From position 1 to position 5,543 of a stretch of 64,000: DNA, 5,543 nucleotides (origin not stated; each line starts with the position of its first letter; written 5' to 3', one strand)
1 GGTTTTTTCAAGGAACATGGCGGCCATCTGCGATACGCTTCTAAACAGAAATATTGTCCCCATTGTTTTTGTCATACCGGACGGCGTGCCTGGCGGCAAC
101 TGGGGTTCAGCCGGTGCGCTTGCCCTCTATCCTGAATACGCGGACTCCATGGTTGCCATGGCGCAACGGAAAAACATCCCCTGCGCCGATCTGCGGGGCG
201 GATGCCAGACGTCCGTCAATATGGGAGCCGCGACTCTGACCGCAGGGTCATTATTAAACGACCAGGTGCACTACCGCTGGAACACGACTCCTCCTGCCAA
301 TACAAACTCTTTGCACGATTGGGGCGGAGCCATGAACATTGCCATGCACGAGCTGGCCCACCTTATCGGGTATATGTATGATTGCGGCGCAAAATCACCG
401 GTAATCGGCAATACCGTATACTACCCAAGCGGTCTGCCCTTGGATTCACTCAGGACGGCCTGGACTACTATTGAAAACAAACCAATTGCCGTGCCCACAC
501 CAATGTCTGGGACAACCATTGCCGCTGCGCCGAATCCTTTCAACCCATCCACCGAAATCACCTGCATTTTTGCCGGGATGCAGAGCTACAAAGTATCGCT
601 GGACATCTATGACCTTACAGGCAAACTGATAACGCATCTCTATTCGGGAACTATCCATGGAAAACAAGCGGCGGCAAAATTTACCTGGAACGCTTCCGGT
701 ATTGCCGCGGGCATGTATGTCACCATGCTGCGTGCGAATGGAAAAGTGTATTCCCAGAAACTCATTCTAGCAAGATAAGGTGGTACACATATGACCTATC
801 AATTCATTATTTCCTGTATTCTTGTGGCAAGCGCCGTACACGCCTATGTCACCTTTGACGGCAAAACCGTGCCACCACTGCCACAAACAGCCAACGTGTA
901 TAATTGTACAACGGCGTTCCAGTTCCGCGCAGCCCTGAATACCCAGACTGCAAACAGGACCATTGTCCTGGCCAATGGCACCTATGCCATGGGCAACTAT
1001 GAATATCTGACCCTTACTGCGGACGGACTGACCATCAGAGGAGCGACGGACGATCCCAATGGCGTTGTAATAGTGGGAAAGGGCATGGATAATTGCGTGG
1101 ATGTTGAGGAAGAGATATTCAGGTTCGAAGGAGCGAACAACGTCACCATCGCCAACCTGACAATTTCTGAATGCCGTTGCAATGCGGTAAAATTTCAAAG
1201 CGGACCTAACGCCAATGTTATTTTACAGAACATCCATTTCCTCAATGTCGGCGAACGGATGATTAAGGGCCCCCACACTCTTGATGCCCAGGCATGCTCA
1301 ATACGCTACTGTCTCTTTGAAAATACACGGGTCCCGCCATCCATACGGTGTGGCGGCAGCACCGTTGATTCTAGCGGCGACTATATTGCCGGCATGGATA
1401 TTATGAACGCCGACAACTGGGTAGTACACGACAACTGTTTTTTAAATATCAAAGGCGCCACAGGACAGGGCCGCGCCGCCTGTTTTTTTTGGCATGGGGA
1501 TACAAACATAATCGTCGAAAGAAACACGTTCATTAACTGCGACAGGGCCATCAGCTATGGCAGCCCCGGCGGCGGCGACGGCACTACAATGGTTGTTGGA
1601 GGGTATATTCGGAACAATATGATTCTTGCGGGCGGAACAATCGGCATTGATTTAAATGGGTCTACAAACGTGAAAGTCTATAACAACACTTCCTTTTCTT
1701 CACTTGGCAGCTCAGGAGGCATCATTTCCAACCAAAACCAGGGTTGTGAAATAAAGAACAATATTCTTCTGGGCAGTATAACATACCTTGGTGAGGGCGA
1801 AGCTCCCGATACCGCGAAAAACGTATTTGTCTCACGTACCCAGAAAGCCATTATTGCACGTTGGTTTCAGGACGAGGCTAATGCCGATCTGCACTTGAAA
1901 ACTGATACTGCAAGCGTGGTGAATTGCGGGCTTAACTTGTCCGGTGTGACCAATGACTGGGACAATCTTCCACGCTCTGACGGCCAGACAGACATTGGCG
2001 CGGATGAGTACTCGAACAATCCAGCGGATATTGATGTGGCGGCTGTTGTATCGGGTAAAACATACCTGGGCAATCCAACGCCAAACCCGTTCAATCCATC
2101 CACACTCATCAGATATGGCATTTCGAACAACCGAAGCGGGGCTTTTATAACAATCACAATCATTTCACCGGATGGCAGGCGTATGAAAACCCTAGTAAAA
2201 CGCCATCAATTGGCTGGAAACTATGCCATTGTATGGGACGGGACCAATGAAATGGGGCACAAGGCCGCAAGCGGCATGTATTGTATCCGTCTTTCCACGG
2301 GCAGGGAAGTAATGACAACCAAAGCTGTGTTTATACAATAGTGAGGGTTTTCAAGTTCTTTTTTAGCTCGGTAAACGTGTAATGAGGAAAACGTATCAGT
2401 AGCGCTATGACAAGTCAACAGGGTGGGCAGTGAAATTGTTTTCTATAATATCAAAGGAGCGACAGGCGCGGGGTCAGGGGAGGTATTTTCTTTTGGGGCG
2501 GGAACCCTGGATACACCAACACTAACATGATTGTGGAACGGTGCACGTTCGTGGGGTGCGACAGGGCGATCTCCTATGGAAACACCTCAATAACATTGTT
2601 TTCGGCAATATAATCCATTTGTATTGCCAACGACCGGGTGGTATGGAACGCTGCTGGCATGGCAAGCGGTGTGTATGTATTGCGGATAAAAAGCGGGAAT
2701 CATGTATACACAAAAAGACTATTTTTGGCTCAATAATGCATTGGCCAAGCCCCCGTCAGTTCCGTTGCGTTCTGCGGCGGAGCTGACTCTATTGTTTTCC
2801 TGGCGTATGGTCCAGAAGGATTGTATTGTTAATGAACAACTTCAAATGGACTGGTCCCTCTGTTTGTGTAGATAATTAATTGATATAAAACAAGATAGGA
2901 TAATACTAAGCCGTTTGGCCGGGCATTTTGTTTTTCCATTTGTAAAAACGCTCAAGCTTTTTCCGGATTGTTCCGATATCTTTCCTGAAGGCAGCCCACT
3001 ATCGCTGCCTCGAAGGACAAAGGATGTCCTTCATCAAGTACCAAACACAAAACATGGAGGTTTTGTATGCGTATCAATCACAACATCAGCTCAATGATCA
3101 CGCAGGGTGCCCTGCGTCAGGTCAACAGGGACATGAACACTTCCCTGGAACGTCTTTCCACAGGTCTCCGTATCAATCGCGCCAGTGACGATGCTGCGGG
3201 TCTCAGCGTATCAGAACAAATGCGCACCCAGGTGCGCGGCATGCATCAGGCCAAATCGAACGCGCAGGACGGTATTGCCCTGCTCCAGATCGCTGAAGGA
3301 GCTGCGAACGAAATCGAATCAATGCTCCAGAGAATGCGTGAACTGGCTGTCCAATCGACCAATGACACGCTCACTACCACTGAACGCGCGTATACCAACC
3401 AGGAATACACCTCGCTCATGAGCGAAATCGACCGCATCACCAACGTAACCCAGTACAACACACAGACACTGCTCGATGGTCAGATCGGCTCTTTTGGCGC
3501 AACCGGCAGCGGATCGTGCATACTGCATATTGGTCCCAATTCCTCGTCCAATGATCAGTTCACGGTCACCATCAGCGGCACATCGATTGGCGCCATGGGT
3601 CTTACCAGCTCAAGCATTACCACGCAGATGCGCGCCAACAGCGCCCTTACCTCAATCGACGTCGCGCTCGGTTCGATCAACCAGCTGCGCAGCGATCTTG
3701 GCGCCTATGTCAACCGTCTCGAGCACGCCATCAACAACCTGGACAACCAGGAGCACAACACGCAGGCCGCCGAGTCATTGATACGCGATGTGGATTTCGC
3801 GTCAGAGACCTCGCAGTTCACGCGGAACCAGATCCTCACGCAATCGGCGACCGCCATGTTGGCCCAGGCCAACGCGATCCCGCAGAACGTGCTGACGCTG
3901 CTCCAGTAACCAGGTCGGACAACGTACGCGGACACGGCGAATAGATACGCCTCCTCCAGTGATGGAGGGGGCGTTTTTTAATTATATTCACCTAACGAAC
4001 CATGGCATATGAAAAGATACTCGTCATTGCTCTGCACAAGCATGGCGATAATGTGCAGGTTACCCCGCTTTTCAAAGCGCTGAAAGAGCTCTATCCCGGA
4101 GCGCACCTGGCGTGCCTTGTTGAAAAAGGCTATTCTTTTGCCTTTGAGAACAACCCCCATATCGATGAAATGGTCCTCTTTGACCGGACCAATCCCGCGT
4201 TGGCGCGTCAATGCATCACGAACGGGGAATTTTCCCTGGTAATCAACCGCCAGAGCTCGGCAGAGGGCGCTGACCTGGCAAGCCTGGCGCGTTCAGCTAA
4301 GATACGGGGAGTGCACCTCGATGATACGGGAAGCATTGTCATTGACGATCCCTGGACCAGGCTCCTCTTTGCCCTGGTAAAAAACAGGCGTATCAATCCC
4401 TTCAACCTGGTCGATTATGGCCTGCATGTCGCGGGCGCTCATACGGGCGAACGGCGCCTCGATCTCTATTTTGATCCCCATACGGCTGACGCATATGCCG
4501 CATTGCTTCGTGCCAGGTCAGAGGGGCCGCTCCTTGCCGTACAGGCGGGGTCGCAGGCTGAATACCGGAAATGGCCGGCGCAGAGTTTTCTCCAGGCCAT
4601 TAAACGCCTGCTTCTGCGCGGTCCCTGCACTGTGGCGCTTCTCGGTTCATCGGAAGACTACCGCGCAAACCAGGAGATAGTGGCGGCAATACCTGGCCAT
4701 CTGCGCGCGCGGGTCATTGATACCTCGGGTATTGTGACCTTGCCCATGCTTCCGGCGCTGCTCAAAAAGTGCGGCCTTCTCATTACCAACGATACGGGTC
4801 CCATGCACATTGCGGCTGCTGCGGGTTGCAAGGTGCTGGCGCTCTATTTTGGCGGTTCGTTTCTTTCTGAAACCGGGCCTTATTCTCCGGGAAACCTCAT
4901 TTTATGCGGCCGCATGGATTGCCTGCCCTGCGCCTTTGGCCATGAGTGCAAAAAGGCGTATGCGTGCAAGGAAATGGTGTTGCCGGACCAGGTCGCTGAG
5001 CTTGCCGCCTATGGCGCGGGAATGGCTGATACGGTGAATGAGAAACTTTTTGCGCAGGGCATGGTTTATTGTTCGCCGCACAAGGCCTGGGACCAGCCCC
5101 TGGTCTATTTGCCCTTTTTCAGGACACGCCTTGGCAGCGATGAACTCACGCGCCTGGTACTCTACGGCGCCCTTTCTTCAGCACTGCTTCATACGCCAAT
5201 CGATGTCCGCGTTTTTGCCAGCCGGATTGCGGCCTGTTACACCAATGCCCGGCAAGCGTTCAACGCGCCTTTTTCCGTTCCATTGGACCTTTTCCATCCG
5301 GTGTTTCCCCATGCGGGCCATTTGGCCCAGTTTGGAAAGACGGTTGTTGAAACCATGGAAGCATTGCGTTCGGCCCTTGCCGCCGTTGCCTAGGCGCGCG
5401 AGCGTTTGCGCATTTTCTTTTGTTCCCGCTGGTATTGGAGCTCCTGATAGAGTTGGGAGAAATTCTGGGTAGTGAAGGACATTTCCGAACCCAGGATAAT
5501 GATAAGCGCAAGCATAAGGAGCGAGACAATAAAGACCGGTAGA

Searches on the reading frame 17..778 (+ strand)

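Call 40: search_protein_families(library=pfam, proteins=[window:17-778:+], max_evalue=0.0001)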
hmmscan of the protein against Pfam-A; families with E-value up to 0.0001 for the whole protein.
window:17-778:+ (253 aa): 1 family
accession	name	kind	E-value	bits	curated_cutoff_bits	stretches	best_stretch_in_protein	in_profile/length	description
PF18962.6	Por_Secre_tail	-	8.3e-07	29.6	27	1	176-250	4-74/75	Secretion system C-terminal sorting domain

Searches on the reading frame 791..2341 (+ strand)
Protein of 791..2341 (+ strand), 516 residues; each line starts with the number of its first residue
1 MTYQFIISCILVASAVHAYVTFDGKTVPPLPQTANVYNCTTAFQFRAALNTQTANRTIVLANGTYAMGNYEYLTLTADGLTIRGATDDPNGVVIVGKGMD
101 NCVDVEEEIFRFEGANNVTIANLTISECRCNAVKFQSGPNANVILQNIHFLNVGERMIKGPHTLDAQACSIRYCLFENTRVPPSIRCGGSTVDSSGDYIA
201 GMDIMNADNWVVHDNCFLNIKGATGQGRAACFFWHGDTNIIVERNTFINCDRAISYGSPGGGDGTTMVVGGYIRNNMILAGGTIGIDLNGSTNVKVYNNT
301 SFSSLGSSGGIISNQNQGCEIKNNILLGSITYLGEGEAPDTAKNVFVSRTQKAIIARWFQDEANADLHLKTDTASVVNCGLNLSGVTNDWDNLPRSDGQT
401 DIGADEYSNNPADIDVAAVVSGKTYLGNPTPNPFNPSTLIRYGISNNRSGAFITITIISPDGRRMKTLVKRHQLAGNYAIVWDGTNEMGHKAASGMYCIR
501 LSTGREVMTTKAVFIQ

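Call 40: search_protein_families(library=pfam, proteins=[window:791-2341:+], max_evalue=0.0001)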
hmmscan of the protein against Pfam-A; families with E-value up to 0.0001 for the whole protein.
window:791-2341:+ (516 aa): 2 families
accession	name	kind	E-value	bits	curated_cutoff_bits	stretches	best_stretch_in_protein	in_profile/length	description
PF13229.12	Beta_helix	-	2.4e-06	27.7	25.9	1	106-247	45-158/158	Right handed beta helix region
PF13860.13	FlgD_ig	-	3.7e-06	27.3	27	1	453-503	25-75/79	FlgD Ig-like domain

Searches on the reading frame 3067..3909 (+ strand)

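Call 40: search_protein_families(library=pfam, proteins=[window:3067-3909:+], max_evalue=0.0001)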
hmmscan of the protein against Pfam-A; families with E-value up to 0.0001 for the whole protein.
window:3067-3909:+ (280 aa): 2 families
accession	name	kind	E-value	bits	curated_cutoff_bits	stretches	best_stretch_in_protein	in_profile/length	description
PF00669.25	Flagellin_N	-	4.1e-43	147.2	26.6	1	3-139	1-137/139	Bacterial flagellin N-terminal helical region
PF00700.27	Flagellin_C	-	6.1e-28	97.4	23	1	195-279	2-86/86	Bacterial flagellin C-terminal helical region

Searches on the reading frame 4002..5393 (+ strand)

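Call 40: search_protein_families(library=pfam, proteins=[window:4002-5393:+], max_evalue=0.0001)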
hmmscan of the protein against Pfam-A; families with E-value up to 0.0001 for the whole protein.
window:4002-5393:+ (463 aa): 1 family
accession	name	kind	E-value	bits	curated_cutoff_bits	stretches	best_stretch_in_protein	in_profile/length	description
PF01075.23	Glyco_transf_9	-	1.3e-21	77.5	22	1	172-311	102-237/247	Glycosyltransferase family 9 (heptosyltransferase)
